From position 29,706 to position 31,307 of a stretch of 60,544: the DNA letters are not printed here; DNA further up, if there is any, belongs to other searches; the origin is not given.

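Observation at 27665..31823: Candidate envelope-glycosylation locus: clan-A glycoside hydrolase divergent from two tandem, highly divergent GT9-like genes plus DedA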

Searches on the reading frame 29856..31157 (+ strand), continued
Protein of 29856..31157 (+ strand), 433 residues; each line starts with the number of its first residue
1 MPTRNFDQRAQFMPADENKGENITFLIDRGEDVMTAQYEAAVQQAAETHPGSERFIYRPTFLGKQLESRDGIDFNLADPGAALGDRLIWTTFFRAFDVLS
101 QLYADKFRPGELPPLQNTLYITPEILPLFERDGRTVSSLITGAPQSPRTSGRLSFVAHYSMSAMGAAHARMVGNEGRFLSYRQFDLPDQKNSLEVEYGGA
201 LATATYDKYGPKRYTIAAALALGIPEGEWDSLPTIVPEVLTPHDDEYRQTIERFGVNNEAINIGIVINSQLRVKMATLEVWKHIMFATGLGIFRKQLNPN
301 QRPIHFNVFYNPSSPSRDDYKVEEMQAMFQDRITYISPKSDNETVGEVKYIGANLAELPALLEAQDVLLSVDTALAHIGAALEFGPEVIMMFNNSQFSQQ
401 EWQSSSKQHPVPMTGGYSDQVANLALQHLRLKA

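Call 41: search_protein_families(library=pfam, proteins=[P0009, P0012, P0016, P0017, P0021], max_evalue=0.001)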
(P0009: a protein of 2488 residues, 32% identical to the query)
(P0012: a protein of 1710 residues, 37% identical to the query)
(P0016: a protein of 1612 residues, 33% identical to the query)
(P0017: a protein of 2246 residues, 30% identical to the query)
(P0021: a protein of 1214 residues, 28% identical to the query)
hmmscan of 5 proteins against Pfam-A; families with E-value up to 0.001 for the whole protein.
P0009 (2488 aa): 2 families
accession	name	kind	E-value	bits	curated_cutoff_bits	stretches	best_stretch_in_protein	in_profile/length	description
PF01075.23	Glyco_transf_9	-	2.5e-14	53.6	22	1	1824-1997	51-212/247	Glycosyltransferase family 9 (heptosyltransferase)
PF07228.17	SpoIIE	-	1.8e-08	35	25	1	2353-2487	58-190/192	Stage II sporulation protein E (SpoIIE)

P0012 (1710 aa): 1 family
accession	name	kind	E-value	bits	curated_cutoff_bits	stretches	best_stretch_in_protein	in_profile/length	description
PF01075.23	Glyco_transf_9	-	1.7e-12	47.6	22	1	1503-1671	46-206/247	Glycosyltransferase family 9 (heptosyltransferase)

P0016 (1612 aa): 1 family
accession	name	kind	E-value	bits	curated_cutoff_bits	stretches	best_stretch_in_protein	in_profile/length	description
PF01075.23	Glyco_transf_9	-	3.8e-09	36.7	22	1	1435-1569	104-229/247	Glycosyltransferase family 9 (heptosyltransferase)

P0017 (2246 aa): 4 families
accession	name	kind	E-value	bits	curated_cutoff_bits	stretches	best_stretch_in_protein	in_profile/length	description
PF00481.26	PP2C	-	1.4e-10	41.7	20.3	1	1424-1540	27-140/255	Protein phosphatase 2C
PF13672.11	PP2C_2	-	7e-09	36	24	1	1433-1634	26-190/209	Protein phosphatase 2C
PF01075.23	Glyco_transf_9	-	3e-06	27.2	22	1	1213-1321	102-202/247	Glycosyltransferase family 9 (heptosyltransferase)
PF07228.17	SpoIIE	-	1.8e-05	25.2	25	1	1592-1674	105-191/192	Stage II sporulation protein E (SpoIIE)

P0021 (1214 aa): 1 family
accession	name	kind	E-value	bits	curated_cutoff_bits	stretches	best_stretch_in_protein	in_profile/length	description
PF01075.23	Glyco_transf_9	-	2.3e-08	34.1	22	1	393-557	61-213/247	Glycosyltransferase family 9 (heptosyltransferase)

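Call 42: predict_structure(alignment_id=A1)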
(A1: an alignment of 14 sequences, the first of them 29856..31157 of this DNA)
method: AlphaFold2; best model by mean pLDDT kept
length: 433 residues; sequences in the alignment: 14
mean_pLDDT: 64.8   pTM: 0.67
mean pLDDT of the five models: 64.8, 63.7, 63.0, 62.9, 62.3
residues with pLDDT >= 90: 110; 70-90: 119; 50-70: 41; < 50: 163
segments of 3 or more residues with pLDDT < 50: 1-42, 44-80, 107-176, 180-193
pLDDT, mean of each block of 10 residues (from residue 1): 24 29 26 39 43 30 29 35 72 76 53 30 28 29 29 30 44 50 44 59 84 88 81 84 87 94 91 88 94 79 92 71 92 72 80 84 96 88 93 73 85 91 95 79
secondary structure, 60 per line:
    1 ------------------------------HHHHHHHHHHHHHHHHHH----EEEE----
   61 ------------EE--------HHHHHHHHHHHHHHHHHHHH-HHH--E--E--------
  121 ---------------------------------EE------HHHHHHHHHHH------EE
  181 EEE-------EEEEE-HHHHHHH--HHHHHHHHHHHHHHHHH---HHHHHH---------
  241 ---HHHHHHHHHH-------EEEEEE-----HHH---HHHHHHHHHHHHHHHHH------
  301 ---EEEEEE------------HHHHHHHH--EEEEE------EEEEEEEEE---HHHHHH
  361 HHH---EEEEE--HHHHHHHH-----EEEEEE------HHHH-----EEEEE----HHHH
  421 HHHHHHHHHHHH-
elements in order: H31-48 E53-56 H83-102 H162-172 E179-183 E191-195 H197-203 H206-222 H226-231 H244-253 E261-266 H278-294 E304-309 H322-329 E332-336 E343-351 H355-363 E367-371 H374-381 E387-392 H399-402 E408-412 H417-432

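Call 47: fold_search(model_id=the predicted structure, library=pdb)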
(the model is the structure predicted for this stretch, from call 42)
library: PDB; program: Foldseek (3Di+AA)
matches with E <= 10: 1085; with E <= 0.001: 7
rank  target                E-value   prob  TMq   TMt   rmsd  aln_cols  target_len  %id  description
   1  3tov_A                2.8e-06  1.00  0.35  0.43   5.1       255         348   14  The crystal structure of the glycosyl transferase family 9 from Veillonella parvula DSM 2008 (released 2011-09-21)
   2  1psw                  1.0e-05  1.00  0.32  0.40   5.7       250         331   14  Structure of E. coli ADP-heptose lps heptosyltransferase II (released 2003-07-08)
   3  3tov_B                1.9e-05  1.00  0.34  0.42   4.8       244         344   16  The crystal structure of the glycosyl transferase family 9 from Veillonella parvula DSM 2008 (released 2011-09-21)
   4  2gt1_A                3.2e-04  1.00  0.30  0.39   6.5       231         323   15  E. coli heptosyltransferase WaaC. (released 2007-05-01)
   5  2h1h_A                4.2e-04  1.00  0.30  0.38   6.6       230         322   16  E. coli heptosyltransferase WaaC with ADP-2-deoxy-2-fluoro heptose (released 2007-05-22)
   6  8b6f_A0               5.6e-04  1.00  0.30  0.26   5.8       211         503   12  Cryo-EM structure of NADH:ubiquinone oxidoreductase (complex-I) from respiratory supercomplex of Tetrahymena thermoph (released 2023-03-29)
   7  2h1f_A                5.9e-04  1.00  0.30  0.39   6.3       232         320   16  E. coli heptosyltransferase WaaC with ADP (released 2007-05-22)
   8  2h1h_B                1.1e-03  1.00  0.30  0.40   6.2       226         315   15  E. coli heptosyltransferase WaaC with ADP-2-deoxy-2-fluoro heptose (released 2007-05-22)
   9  9grx_1                1.2e-03  1.00  0.26  0.28   7.3       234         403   12  NDH-PSI-LHCI supercomplex from S. oleracea (released 2025-02-12)
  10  8gym_T1               1.5e-03  1.00  0.29  0.26   6.0       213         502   13  Cryo-EM structure of Tetrahymena thermophila respiratory mega-complex MC IV2+(I+III2+II)2 (released 2023-06-14)
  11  2gt1_B                2.3e-03  1.00  0.27  0.37   7.1       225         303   16  E. coli heptosyltransferase WaaC. (released 2007-05-01)
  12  6ps8                  2.9e-03  0.98  0.27  0.24  15.9       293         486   12  XFEL MT1R structure by ligand exchange from agomelatine to 2-phenylmelatonin. (released 2019-11-13)
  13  7tgh_T1               3.4e-03  1.00  0.28  0.26   6.1       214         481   12  Cryo-EM structure of respiratory super-complex CI+III2 from Tetrahymena thermophila (released 2022-04-06)
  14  7fee                  3.6e-03  1.00  0.25  0.23   6.5       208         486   13  Crystal structure of the allosteric modulator ZCZ011 binding to CP55940-bound cannabinoid receptor 1 (released 2022-06-15)
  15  9s8k_B                3.6e-03  0.99  0.24  0.14   8.1       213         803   10  Structure of glycogen phosphorylase - tetrameric form - in complex with HPr from Escherichia coli (released 2026-04-08)
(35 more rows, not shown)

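Call 52: find_homologous_proteins(query=A1, max_evalue=0.00001)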
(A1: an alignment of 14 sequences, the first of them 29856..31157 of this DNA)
Query A1 (14 sequences) (433 aa, profile of the alignment): 4 proteins with E <= 0.00001 among 8000 candidates.
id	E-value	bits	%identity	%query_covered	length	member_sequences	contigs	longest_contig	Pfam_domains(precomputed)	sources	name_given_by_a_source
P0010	2.4e-113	397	24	49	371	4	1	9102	PF01075.24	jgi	jgi:ADP-heptose:LPS heptosyltransferase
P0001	4.3e-104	367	100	100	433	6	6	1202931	-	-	-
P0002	3.4e-99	351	40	86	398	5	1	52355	-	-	-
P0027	5.6e-9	54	37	11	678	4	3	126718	PF01075.24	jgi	jgi:heptosyltransferase-2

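Call 80: find_related_loci(query=A2, collection=genome_contigs, flank=6000)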
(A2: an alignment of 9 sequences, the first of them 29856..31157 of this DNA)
Query A2 (433 aa) in genome_contigs; peptide patterns used: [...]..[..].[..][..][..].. (x = any residue, [..] = any of these).
34 stretches matched a pattern; 6 encode a relative of the query (tblastn E <= 1e-3); 6 distinct loci.
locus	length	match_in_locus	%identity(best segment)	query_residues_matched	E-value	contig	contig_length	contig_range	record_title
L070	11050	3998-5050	24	52-414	6e-18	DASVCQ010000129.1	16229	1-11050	MAG TPA_asm: Patescibacteria group bacterium isolate SMAG_U2010 k141_537031, whole genome shotgun sequence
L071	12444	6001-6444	31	247-414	3e-14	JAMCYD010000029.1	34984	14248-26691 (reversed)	MAG: Patescibacteria group bacterium isolate FK_Sedi_B_Bin.369 NODE_3552_length_34984_cov_81.5257, whole genome shotgun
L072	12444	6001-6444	27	244-411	2e-14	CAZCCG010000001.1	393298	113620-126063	MAG TPA_asm: uncultured Gammaproteobacteria bacterium isolate SRP200132_co1_33 genome assembly, contig: NODE_10_length_3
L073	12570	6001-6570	22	197-409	2e-10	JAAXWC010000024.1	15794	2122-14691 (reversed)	MAG: Candidatus Roizmanbacteria bacterium isolate W9_Combined_metabat1_114 W9_Combined_metabat1_114_NODE_1994, whole gen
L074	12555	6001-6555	25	197-409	1e-17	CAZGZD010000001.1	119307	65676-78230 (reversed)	MAG TPA_asm: uncultured Gammaproteobacteria bacterium isolate binchicken_co347_41 genome assembly, contig: NODE_84_lengt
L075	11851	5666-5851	30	320-386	2e-4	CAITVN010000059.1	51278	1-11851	MAG: Oligoflexia bacterium isolate LJ_bin-4497 genome assembly, contig: bin-4497:059/244, whole genome shotgun sequence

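Call 90: search_protein_families(library=padloc, proteins=[window:29856-31157:+], max_evalue=0.01)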
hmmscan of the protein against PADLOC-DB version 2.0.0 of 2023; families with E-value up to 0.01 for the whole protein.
window:29856-31157:+ (433 aa): 0 families

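Call 91: search_protein_families(library=phrogs, proteins=[window:29856-31157:+], max_evalue=0.01)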
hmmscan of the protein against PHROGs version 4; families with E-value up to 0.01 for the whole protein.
window:29856-31157:+ (433 aa): 0 families

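Call 96: find_encoding_contigs(protein=P0007, flank=5000, max_places=3)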
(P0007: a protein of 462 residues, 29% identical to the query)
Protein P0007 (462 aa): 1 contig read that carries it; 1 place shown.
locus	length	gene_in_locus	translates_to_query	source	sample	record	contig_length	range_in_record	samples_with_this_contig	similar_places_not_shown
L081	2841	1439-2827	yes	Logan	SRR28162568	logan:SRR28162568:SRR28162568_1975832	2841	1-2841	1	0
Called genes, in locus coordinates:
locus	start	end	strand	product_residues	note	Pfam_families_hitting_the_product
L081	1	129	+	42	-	?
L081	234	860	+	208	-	-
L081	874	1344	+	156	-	-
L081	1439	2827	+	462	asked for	PF01075:Glyco_transf_9 (weak)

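Call 97: find_encoding_contigs(protein=P0024, flank=5000, max_places=3)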
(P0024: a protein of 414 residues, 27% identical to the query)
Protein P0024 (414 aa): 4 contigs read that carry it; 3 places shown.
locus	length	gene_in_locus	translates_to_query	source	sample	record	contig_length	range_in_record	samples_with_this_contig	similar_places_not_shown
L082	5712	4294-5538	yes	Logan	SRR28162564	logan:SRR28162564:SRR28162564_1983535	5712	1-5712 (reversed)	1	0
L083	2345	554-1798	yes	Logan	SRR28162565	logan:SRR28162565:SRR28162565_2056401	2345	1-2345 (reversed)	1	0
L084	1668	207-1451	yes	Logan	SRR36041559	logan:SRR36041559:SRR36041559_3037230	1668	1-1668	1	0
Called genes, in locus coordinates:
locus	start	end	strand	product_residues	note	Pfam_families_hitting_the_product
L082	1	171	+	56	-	?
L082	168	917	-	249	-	PF00702:Hydrolase (weak), PF05116:S6PP, PF08282:Hydrolase_3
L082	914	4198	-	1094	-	PF02811:PHP, PF07733:DNA_pol3_alpha, PF17657:DNA_pol3_finger, PF14579:HHH_6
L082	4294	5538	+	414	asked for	-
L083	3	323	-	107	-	?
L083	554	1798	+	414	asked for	-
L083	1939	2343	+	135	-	?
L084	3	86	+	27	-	?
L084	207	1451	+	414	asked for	-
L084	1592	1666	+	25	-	?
